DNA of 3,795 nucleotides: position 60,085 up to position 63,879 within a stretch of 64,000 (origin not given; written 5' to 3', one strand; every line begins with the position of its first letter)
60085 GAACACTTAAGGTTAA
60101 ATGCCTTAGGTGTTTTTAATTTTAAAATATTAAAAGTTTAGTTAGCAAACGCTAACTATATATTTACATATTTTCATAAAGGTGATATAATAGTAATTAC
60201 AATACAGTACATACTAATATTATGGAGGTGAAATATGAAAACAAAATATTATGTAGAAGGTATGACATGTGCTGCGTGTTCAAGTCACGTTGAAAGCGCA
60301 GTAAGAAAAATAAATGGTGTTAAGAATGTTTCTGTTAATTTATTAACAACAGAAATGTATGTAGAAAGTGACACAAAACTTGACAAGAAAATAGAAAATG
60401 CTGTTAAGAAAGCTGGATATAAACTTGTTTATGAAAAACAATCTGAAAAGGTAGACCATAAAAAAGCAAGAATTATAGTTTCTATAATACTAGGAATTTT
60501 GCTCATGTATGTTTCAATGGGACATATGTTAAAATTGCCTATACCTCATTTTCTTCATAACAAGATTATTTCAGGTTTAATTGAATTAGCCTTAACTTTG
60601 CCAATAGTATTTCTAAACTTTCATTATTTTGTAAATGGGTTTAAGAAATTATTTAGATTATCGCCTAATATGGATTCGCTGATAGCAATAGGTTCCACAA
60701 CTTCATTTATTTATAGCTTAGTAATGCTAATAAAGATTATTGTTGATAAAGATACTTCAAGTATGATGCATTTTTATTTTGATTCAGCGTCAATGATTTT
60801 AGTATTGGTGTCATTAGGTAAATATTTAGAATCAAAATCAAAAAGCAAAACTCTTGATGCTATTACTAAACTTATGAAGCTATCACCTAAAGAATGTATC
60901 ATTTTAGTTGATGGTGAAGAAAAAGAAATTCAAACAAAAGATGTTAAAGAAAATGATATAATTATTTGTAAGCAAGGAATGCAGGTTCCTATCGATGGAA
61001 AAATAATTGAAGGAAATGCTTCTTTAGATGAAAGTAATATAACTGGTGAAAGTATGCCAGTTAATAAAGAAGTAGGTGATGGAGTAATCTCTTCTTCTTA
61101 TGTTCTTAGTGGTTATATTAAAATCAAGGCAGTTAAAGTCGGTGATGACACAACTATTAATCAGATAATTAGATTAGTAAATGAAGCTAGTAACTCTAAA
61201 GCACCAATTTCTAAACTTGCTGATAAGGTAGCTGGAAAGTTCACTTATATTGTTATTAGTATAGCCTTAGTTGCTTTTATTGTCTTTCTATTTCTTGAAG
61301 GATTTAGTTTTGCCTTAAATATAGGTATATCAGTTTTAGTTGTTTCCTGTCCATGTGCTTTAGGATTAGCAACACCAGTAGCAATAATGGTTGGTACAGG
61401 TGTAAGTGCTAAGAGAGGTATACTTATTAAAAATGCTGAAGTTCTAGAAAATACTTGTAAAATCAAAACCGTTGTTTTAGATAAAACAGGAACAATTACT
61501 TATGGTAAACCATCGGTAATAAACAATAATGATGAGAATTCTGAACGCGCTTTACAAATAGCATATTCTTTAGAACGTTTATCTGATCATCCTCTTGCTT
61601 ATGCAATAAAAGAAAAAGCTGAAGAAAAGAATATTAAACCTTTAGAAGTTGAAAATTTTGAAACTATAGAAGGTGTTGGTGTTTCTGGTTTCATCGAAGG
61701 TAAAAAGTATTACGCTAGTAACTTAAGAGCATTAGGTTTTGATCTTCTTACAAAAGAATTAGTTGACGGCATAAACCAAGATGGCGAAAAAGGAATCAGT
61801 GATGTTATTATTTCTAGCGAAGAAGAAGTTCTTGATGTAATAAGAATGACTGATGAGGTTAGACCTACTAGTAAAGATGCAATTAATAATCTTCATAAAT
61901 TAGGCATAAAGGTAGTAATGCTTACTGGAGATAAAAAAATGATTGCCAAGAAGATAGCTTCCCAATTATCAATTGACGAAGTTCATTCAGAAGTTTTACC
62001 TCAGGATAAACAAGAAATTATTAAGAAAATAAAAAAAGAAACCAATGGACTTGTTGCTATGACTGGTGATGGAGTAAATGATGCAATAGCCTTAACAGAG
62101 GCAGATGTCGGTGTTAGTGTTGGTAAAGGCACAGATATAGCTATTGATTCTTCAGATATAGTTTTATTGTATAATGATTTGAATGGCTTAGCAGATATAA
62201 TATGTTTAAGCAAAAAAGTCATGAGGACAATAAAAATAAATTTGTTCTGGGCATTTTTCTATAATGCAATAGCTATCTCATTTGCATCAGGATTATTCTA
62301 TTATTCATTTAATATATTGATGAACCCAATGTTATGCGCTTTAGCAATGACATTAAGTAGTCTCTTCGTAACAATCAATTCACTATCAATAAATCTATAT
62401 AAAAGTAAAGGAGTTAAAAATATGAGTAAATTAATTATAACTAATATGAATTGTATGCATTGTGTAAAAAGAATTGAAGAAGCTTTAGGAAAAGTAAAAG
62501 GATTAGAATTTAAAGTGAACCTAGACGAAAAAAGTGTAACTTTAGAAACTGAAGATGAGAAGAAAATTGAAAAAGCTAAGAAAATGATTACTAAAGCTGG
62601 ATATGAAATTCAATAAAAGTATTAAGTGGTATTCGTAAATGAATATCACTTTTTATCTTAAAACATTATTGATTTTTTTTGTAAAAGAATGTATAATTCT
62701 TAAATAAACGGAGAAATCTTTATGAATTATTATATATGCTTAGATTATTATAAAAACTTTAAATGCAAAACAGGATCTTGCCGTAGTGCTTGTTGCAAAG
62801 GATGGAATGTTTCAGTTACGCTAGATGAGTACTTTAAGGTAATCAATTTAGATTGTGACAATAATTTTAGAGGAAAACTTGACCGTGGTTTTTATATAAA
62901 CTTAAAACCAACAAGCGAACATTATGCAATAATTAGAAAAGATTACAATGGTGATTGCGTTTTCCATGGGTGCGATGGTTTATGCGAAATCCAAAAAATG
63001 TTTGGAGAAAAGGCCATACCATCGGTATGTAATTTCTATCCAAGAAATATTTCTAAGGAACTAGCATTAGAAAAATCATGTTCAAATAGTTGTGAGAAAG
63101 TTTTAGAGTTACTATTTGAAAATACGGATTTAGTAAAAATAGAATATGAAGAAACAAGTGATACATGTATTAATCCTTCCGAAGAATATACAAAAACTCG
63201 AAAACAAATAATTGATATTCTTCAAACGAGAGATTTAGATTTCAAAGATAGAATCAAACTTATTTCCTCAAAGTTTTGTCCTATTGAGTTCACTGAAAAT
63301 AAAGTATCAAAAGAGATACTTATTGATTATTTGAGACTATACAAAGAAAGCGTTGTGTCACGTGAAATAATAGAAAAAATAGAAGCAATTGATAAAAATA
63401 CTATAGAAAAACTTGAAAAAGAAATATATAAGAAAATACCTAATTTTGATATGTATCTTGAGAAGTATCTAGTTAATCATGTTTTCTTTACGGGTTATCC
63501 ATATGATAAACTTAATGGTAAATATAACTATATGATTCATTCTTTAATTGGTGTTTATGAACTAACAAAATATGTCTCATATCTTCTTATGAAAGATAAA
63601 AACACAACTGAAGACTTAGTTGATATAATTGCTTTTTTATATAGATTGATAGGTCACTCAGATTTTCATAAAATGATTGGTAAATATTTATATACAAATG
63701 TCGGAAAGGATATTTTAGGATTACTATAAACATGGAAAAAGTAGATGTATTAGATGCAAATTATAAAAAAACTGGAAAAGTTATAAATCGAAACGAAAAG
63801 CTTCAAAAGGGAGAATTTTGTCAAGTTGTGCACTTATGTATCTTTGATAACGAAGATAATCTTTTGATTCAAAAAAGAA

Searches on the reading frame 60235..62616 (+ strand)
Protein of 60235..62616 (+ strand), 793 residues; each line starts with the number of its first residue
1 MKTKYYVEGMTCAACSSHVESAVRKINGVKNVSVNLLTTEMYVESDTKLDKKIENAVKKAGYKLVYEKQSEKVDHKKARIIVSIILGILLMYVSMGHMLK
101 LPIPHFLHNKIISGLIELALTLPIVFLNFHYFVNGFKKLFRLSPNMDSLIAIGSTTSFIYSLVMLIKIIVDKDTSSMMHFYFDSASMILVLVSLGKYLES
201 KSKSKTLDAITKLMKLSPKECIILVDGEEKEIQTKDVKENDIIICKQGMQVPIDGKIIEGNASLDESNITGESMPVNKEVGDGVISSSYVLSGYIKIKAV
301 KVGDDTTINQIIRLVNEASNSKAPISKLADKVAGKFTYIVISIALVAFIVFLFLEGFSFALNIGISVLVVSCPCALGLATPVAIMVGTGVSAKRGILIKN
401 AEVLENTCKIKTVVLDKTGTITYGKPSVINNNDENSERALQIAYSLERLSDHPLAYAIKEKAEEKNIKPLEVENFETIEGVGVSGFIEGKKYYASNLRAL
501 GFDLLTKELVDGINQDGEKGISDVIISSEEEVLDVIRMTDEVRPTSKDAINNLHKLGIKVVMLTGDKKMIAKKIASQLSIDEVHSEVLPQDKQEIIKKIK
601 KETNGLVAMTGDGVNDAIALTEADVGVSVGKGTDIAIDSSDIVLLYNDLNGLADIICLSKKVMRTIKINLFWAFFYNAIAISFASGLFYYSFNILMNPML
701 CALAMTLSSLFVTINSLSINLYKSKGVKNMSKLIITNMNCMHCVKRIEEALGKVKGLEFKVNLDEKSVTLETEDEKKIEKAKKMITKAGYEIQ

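Call 6: search_protein_families(library=pfam, proteins=[window:60235-62616:+], max_evalue=0.01)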
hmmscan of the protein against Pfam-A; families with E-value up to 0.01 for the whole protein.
window:60235-62616:+ (793 aa): 4 families
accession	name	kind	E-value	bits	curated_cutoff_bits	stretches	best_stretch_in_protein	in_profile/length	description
PF00122.25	E1-E2_ATPase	-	9.2e-54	182.1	28.1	1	216-394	2-181/181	E1-E2 ATPase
PF00702.32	Hydrolase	-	6.9e-29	102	26.4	1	410-624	1-191/191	haloacid dehalogenase-like hydrolase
PF00403.32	HMA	-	7.7e-27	93.9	24.8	2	5-63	2-62/62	Heavy-metal-associated domain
PF08282.18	Hydrolase_3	-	0.00016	22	20.9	1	607-656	206-255/255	haloacid dehalogenase-like hydrolase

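Call 7: search_protein_families(library=ncbifam, proteins=[window:60235-62616:+], max_evalue=0.01)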
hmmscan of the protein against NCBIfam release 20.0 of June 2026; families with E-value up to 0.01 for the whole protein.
window:60235-62616:+ (793 aa): 37 families (the best 25 are shown)
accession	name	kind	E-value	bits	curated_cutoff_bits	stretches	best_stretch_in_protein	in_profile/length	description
TIGR01525.1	ATPase-IB_hvy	subfamily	7e-177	589.7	346.25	1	146-718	1-559/560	heavy metal translocating P-type ATPase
TIGR01511.1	ATPase-IB1_Cu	subfamily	1.4e-164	549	397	1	130-718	4-540/542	copper-translocating P-type ATPase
NF007952.0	PRK10671.1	equivalog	2.7e-163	545.2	1316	2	5-723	107-835/838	copper-exporting P-type ATPase CopA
NF008262.1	PRK11033.1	equivalog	3.1e-126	422.7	1005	2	184-679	197-694/731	zinc/cadmium/mercury/lead-transporting ATPase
NF033775.1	P_type_ZntA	exception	8.8e-118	394.5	1240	2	184-680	202-696/732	Zn(II)/Cd(II)/Pb(II) translocating P-type ATPase ZntA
TIGR01512.1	ATPase-IB2_Cd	subfamily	9.3e-118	394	313.5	2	176-464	13-285/494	cadmium family heavy metal-translocating P-type ATPase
TIGR01494.1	ATPase_P-type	subfamily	5e-83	279.1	62.3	1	187-705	1-478/478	HAD-IC family P-type ATPase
TIGR01647.1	ATPase-IIIA_H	equivalog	7.9e-55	186.3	615.5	3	162-432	40-308/755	plasma-membrane proton-efflux P-type ATPase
TIGR01497.1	kdpB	equivalog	1.1e-54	185.7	527.9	1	190-684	75-587/675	potassium-transporting ATPase subunit KdpB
NF010609.0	PRK14010.1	equivalog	1.4e-44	152.4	1323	1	214-684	100-582/673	K(+)-transporting ATPase subunit B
TIGR01522.1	ATPase-IIA2_Ca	equivalog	8.5e-37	126.4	798.3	3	165-428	64-337/854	calcium-transporting P-type ATPase, PMR1-type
TIGR01517.1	ATPase-IIB_Ca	equivalog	9.3e-35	120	507.05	2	162-430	99-380/882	calcium-translocating P-type ATPase, PMCA-type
TIGR01116.1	ATPase-IIA1_Ca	equivalog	1.3e-29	102.9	703.4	2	532-647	457-586/799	calcium-translocating P-type ATPase, SERCA-type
TIGR01106.1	ATPase-IIC_X-K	subfamily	3.8e-29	101.2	946.1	3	162-428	87-362/997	Na,H/K antiporter P-type ATPase subunit alpha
TIGR01523.1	ATPase-IID_K-Na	equivalog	8.4e-27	93.2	645.05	4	587-656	675-744/997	potassium/sodium efflux P-type ATPase, fungal-type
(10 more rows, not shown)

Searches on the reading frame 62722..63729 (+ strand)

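Call 6: search_protein_families(library=pfam, proteins=[window:62722-63729:+], max_evalue=0.01)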
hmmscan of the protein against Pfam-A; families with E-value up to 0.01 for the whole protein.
window:62722-63729:+ (335 aa): 0 families

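Call 7: search_protein_families(library=ncbifam, proteins=[window:62722-63729:+], max_evalue=0.01)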
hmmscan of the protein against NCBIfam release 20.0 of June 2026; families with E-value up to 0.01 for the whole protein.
window:62722-63729:+ (335 aa): 1 family
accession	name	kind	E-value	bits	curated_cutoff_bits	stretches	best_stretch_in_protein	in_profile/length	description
NF038110.1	Lys_methyl_FliB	equivalog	8.5e-37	127.5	85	2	8-183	2-186/373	flagellin lysine-N-methylase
